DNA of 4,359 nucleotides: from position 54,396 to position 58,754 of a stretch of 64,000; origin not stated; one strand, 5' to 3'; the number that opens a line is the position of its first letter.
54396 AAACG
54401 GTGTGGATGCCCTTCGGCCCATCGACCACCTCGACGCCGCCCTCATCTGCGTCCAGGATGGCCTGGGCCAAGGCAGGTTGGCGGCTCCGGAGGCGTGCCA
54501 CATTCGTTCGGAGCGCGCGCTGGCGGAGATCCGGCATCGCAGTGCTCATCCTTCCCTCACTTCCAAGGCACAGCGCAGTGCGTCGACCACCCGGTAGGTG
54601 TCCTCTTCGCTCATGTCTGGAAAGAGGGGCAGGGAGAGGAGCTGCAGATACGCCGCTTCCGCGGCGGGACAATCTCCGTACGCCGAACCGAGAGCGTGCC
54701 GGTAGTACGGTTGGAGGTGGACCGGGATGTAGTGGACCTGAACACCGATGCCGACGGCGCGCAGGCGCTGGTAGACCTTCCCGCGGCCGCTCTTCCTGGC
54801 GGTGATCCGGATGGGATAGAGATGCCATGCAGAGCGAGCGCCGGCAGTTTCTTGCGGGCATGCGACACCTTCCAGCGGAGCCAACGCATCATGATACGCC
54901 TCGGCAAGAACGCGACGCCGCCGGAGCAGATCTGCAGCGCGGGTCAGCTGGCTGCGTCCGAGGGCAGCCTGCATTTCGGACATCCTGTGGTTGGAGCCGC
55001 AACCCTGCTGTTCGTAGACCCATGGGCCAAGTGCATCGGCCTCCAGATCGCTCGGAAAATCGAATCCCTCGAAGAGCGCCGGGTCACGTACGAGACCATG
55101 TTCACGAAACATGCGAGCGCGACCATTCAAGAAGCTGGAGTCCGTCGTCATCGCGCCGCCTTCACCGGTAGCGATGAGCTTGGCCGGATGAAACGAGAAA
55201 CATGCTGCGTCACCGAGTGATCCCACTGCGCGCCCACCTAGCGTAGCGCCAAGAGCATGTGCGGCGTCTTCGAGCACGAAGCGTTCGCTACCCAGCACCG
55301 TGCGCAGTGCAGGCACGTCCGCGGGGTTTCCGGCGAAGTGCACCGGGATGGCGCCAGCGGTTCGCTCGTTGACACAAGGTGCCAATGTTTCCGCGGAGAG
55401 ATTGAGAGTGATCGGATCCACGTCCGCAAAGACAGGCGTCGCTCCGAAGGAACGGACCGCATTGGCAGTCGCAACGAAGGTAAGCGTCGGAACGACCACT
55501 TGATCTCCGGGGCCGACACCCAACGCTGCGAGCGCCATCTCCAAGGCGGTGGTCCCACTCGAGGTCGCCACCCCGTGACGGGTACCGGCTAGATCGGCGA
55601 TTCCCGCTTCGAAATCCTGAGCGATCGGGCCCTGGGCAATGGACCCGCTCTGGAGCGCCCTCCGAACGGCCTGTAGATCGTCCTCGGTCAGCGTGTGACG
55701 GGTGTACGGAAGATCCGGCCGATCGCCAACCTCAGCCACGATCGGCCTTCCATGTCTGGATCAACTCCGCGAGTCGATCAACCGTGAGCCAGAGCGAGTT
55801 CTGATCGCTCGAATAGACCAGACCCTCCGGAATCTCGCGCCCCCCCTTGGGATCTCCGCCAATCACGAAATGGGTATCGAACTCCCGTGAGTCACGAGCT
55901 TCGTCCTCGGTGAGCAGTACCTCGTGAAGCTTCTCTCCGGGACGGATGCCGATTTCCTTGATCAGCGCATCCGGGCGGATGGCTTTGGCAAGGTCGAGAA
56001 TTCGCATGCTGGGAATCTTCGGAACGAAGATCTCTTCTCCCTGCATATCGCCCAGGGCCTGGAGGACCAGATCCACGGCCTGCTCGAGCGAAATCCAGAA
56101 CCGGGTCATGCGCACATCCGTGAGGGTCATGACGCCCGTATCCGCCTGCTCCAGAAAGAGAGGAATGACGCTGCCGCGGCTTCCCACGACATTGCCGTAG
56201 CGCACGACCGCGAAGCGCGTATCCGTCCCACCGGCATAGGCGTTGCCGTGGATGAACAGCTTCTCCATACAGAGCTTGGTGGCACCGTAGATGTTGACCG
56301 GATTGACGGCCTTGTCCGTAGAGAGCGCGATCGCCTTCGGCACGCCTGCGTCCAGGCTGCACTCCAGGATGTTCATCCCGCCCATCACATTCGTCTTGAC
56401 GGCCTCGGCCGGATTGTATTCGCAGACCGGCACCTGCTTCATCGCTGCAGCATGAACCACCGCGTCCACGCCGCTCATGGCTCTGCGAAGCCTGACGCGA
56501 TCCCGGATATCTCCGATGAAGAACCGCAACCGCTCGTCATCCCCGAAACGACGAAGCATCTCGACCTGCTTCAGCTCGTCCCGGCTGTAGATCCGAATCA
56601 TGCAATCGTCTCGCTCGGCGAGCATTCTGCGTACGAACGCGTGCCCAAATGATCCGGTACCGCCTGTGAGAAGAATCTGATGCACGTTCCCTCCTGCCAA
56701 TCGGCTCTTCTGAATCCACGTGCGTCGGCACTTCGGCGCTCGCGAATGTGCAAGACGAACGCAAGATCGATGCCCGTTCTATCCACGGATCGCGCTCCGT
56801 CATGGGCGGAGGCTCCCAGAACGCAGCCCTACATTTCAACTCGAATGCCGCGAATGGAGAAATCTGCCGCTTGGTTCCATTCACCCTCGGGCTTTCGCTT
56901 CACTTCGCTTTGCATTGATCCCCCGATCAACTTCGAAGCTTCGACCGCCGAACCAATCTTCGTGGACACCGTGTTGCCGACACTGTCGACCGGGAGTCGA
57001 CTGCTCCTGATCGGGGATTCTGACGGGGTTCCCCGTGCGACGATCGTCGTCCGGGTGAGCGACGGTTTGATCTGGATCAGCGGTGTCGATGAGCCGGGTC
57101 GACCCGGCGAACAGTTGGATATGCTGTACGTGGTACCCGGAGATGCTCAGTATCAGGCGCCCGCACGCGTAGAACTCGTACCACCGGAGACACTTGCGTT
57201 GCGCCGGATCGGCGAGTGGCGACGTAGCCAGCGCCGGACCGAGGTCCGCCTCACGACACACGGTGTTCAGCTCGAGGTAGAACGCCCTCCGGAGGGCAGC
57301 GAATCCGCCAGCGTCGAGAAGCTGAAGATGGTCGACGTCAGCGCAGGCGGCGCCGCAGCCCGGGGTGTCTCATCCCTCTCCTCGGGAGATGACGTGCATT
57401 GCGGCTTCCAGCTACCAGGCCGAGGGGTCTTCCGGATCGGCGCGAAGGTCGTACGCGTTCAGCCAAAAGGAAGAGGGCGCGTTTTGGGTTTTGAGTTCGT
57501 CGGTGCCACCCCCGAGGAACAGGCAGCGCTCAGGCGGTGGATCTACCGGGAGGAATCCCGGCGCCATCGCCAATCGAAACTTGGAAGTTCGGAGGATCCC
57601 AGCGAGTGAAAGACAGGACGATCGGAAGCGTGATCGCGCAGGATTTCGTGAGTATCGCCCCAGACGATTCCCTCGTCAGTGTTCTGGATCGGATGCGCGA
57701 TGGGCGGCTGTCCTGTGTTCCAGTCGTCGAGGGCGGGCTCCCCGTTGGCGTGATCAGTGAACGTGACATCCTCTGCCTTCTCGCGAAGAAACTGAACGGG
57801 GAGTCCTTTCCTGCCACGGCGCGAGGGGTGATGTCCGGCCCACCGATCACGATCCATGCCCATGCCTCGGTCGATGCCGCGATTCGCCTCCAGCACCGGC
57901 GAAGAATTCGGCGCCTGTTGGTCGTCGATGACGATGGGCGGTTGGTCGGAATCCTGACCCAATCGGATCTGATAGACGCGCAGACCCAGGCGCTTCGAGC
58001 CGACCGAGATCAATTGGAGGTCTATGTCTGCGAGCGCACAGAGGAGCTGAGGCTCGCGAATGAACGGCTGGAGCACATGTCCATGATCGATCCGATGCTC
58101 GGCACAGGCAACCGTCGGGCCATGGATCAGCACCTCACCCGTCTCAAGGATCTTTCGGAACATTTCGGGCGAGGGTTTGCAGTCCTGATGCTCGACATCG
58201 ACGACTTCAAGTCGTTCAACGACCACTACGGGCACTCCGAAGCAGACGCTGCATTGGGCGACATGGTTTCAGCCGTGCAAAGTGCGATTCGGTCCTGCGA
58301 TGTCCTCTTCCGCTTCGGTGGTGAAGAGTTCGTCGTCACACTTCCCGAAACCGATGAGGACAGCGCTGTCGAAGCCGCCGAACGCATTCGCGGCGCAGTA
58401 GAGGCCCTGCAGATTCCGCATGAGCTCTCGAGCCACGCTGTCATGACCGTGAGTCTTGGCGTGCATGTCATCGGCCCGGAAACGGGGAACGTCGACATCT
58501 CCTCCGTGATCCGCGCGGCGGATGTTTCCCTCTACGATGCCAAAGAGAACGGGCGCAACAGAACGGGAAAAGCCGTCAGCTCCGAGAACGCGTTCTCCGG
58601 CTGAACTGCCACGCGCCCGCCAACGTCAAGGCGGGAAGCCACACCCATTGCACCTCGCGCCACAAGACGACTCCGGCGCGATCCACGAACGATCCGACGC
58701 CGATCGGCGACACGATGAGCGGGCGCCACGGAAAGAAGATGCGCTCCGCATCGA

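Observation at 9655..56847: A recurrent 16-bp imperfect palindrome (yGTTTCA-N3-yGAAmk) sits upstream of most strong sigma-54 promoters: candidate enhancer of a flagellar/glycosylation sigma-54 regulon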

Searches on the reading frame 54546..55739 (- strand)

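Call 12: search_protein_families(library=pfam, proteins=[window:54546-55739:-], max_evalue=0.01)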
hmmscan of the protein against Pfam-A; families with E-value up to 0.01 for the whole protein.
window:54546-55739:- (397 aa): 3 families
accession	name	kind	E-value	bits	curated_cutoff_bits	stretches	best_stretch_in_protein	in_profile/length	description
PF01041.23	DegT_DnrJ_EryC1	-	3.1e-111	372.5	19.8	1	17-389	3-360/360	DegT/DnrJ/EryC1/StrS aminotransferase family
PF00155.27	Aminotran_1_2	-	1.1e-06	28.6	19.7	1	22-107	23-120/361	Aminotransferase class I and II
PF01053.26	Cys_Met_Meta_PP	-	3.4e-05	23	27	1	37-98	51-111/381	Cys/Met metabolism PLP-dependent enzyme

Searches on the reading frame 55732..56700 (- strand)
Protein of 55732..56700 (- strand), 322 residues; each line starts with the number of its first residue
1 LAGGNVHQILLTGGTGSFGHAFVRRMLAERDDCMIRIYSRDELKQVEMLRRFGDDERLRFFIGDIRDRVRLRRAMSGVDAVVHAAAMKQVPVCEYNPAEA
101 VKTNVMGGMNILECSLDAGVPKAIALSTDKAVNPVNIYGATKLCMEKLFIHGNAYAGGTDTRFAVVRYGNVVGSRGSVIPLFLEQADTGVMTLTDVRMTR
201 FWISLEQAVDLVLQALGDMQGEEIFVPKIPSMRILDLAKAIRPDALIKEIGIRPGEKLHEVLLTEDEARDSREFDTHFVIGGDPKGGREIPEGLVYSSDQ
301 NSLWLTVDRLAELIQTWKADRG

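Call 10: search_protein_families(library=pfam, proteins=[window:55732-56700:-])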
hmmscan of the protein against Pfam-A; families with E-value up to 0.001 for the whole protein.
window:55732-56700:- (322 aa): 9 families
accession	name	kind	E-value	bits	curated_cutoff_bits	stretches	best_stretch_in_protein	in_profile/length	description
PF02719.21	Polysacc_synt_2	-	2e-96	323.1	20.2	1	9-279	1-290/293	Polysaccharide biosynthesis protein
PF01370.27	Epimerase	-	1.8e-26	93.5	20.9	1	9-218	1-227/240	NAD dependent epimerase/dehydratase family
PF16363.11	GDP_Man_Dehyd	-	1.4e-16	61.3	27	1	10-129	1-130/332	GDP-mannose 4,6 dehydratase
PF01073.25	3Beta_HSD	-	3.3e-15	56.3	22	1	11-134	2-122/280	3-beta hydroxysteroid dehydrogenase/isomerase family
PF04321.23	RmlD_sub_bind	-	1.8e-11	44.1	27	1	8-176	2-156/287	RmlD substrate binding domain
PF13460.12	NAD_binding_10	-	6.2e-08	33.2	27.2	1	13-132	1-102/184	NAD(P)H-binding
PF07993.18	NAD_binding_4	-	1.1e-06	28.5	20.1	1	11-128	1-137/258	Male sterility protein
PF05368.20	NmrA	-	5.8e-06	26.6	27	1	8-124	4-103/298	NmrA-like family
PF00106.31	adh_short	-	0.00043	20.3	26.6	1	9-112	3-116/195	short chain dehydrogenase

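Call 52: find_homologous_proteins(query=window:55732-56700:-, max_evalue=1e-100)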
Query window:55732-56700:- (322 aa): 6346 proteins with E <= 1e-100 among 8000 candidates; the best 120 are listed.
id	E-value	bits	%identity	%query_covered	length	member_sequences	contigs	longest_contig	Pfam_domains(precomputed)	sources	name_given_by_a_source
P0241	7.1e-212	720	100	100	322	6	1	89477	PF04321.24,PF16363.12,PF02719.22,PF05368.20,PF01073.26,PF07993.19,PF13460.13,PF01370.28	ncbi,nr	ncbi:MAG: UDP-N-acetylglucosamine 4,6-dehydratase (inverting) [bacterium]|nr:UDP-N-acetylglucosamine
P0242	3.9e-195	665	92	98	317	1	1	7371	PF04321.24,PF16363.12,PF02719.22,PF01073.26,PF07993.19,PF13460.13,PF01370.28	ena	-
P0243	1.7e-186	637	88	98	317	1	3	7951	PF04321.24,PF16363.12,PF02719.22,PF05368.20,PF01073.26,PF07993.19,PF13460.13,PF01370.28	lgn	-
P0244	1.3e-181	621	87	98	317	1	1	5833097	PF04321.24,PF16363.12,PF02719.22,PF01073.26,PF07993.19,PF13460.13,PF00106.32,PF01370.28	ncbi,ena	-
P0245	3.6e-176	603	85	98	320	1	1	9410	PF04321.24,PF16363.12,PF02719.22,PF01073.26,PF07993.19,PF13460.13,PF00106.32,PF01370.28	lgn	-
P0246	1.1e-173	595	84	98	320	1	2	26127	PF04321.24,PF16363.12,PF02719.22,PF05368.20,PF01073.26,PF07993.19,PF13460.13,PF00106.32,PF01370.28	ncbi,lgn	-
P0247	1.2e-172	591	84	98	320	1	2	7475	PF04321.24,PF16363.12,PF02719.22,PF05368.20,PF01073.26,PF07993.19,PF13460.13,PF00106.32,PF01370.28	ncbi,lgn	-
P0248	3.1e-169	580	82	98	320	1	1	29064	PF04321.24,PF16363.12,PF02719.22,PF05368.20,PF01073.26,PF07993.19,PF13460.13,PF01370.28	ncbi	-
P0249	5.2e-167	573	80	98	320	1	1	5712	PF04321.24,PF16363.12,PF02719.22,PF01073.26,PF07993.19,PF13460.13,PF01370.28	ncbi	-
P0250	5.6e-156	537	84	89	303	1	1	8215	PF04321.24,PF16363.12,PF02719.22,PF05368.20,PF01073.26,PF07993.19,PF13460.13,PF00106.32,PF01370.28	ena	-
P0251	5.6e-152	524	88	83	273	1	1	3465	PF04321.24,PF16363.12,PF02719.22,PF01073.26,PF07993.19,PF13460.13,PF00106.32,PF01370.28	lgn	-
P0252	1.5e-150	519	74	96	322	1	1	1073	PF04321.24,PF16363.12,PF02719.22,PF01073.26,PF07993.19,PF13460.13,PF00106.32,PF01370.28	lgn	-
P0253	3.5e-148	511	72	96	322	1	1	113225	PF04321.24,PF16363.12,PF02719.22,PF05368.20,PF01073.26,PF07993.19,PF13460.13,PF00106.32,PF01370.28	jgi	-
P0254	4.7e-148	511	73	97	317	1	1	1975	PF04321.24,PF16363.12,PF02719.22,PF01073.26,PF07993.19,PF13460.13,PF00106.32,PF01370.28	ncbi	-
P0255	2.4e-147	508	72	98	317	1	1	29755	PF04321.24,PF16363.12,PF02719.22,PF05368.20,PF01073.26,PF07993.19,PF13460.13,PF00106.32,PF01370.28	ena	-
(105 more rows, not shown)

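Call 53: find_encoding_contigs(protein=P0244, flank=10000, max_places=1)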
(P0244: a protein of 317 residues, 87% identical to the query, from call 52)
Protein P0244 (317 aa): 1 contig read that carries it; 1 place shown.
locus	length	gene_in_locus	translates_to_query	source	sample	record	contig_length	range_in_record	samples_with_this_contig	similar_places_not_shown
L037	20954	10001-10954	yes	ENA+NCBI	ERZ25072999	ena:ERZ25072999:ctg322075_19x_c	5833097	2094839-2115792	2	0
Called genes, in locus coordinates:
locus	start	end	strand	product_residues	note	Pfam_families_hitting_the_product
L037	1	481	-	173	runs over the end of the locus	PF00583:Acetyltransf_1, PF13673:Acetyltransf_10, PF13508:Acetyltransf_7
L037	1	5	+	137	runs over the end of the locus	PF07366:SnoaL, PF12680:SnoaL_2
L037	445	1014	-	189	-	PF01035:DNA_binding_1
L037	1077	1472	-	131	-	PF04075:F420H2_quin_red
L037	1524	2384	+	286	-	PF01135:PCMT, PF08241:Methyltransf_11 (weak), PF13649:Methyltransf_25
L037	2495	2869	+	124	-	PF04020:Phage_holin_4_2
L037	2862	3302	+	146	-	-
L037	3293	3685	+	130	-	PF01124:MAPEG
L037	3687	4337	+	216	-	PF03473:MOSC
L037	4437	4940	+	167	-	PF04306:DUF456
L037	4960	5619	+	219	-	PF01965:DJ-1_PfpI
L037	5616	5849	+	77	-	-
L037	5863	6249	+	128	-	PF14248:DUF4345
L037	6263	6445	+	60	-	-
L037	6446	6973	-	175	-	PF07238:PilZ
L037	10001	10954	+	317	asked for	PF00106:adh_short (faint), PF01073:3Beta_HSD, PF01370:Epimerase, PF02719:Polysacc_synt_2, PF04321:RmlD_sub_bind, PF07993:NAD_binding_4 (weak), PF13460:NAD_binding_10, PF16363:GDP_Man_Dehyd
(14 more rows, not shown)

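Call 54: find_encoding_contigs(protein=P0246, flank=10000, max_places=1)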
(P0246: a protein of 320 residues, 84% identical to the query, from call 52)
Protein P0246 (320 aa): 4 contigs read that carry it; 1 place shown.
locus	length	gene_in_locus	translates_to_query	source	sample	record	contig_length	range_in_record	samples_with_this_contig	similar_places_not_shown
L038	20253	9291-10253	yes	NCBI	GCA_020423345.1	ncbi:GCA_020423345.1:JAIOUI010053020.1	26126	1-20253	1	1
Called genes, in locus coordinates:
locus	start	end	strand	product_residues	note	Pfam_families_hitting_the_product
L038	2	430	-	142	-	?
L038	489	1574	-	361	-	PF00355:Rieske, PF19112:VanA_C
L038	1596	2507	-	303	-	PF00583:Acetyltransf_1, PF13673:Acetyltransf_10, PF13508:Acetyltransf_7, PF08445:FR47 (weak)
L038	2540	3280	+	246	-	PF00557:Peptidase_M24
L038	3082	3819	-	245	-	PF01035:DNA_binding_1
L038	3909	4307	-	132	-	PF04075:F420H2_quin_red (weak)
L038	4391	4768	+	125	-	PF04020:Phage_holin_4_2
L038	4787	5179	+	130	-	PF14248:DUF4345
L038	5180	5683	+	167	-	PF04306:DUF456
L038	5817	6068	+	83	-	-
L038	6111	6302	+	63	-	-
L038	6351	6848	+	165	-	-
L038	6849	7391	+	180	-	PF04307:YdjM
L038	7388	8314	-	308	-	PF00571:CBS, PF00990:GGDEF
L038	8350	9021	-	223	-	PF07238:PilZ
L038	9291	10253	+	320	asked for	PF00106:adh_short (weak), PF01073:3Beta_HSD, PF01370:Epimerase, PF02719:Polysacc_synt_2, PF04321:RmlD_sub_bind, PF07993:NAD_binding_4, PF16363:GDP_Man_Dehyd, PF13460:NAD_binding_10, +1 more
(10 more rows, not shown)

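Call 55: find_encoding_contigs(protein=P0253, flank=10000, max_places=1)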
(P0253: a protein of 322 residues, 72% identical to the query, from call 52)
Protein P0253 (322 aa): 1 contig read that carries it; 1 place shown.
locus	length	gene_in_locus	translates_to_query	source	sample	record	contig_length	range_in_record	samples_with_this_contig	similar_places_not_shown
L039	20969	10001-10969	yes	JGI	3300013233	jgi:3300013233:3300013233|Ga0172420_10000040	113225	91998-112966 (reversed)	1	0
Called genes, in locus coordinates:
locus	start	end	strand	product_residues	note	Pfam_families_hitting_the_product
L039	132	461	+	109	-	PF21814:DUF6883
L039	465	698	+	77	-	PF16277:DUF4926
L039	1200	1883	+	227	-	PF13489:Methyltransf_23, PF05175:MTS, PF13847:Methyltransf_31, PF00891:Methyltransf_2, PF08241:Methyltransf_11, PF08242:Methyltransf_12, PF13649:Methyltransf_25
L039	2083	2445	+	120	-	PF14248:DUF4345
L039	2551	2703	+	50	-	-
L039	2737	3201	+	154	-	PF12773:DZR (faint)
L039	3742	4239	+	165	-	-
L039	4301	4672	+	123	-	PF18902:DUF5658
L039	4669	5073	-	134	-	-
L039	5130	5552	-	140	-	PF14376:Haem_bd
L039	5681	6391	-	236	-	-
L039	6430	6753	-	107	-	PF07238:PilZ (weak)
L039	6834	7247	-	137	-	-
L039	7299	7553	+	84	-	-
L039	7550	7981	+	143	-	-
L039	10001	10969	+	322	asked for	PF01073:3Beta_HSD, PF01370:Epimerase, PF02719:Polysacc_synt_2, PF04321:RmlD_sub_bind, PF05368:NmrA (weak), PF07993:NAD_binding_4 (weak), PF16363:GDP_Man_Dehyd, PF13460:NAD_binding_10, +1 more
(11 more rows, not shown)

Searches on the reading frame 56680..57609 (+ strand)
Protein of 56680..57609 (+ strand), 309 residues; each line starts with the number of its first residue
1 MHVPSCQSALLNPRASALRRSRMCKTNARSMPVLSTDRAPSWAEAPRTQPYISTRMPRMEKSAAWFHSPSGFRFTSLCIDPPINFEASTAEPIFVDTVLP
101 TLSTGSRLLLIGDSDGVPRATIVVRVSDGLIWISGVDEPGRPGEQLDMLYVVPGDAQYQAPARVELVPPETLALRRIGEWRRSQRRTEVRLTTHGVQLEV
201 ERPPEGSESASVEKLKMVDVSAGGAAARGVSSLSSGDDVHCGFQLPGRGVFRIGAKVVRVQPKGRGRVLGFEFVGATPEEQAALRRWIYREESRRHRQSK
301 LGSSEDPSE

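Call 12: search_protein_families(library=pfam, proteins=[window:56680-57609:+], max_evalue=0.01)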
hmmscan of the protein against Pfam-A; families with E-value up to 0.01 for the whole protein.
window:56680-57609:+ (309 aa): 1 family
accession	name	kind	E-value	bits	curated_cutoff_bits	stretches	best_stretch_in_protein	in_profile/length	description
PF07238.19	PilZ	-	3.2e-13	50.3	22.5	1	184-289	1-101/102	PilZ domain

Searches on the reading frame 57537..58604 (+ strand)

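Call 12: search_protein_families(library=pfam, proteins=[window:57537-58604:+], max_evalue=0.01)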
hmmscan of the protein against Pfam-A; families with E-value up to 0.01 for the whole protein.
window:57537-58604:+ (355 aa): 3 families
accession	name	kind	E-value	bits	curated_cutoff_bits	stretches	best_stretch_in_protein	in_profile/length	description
PF00990.26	GGDEF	-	3.3e-40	137.9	23.8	1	183-342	2-161/161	Diguanylate cyclase, GGDEF domain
PF00571.33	CBS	-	3.2e-27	95.1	24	2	96-148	2-54/57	CBS domain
PF17853.6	GGDEF_2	-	0.00053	20.7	24.5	0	205-290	14-86/116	GGDEF-like domain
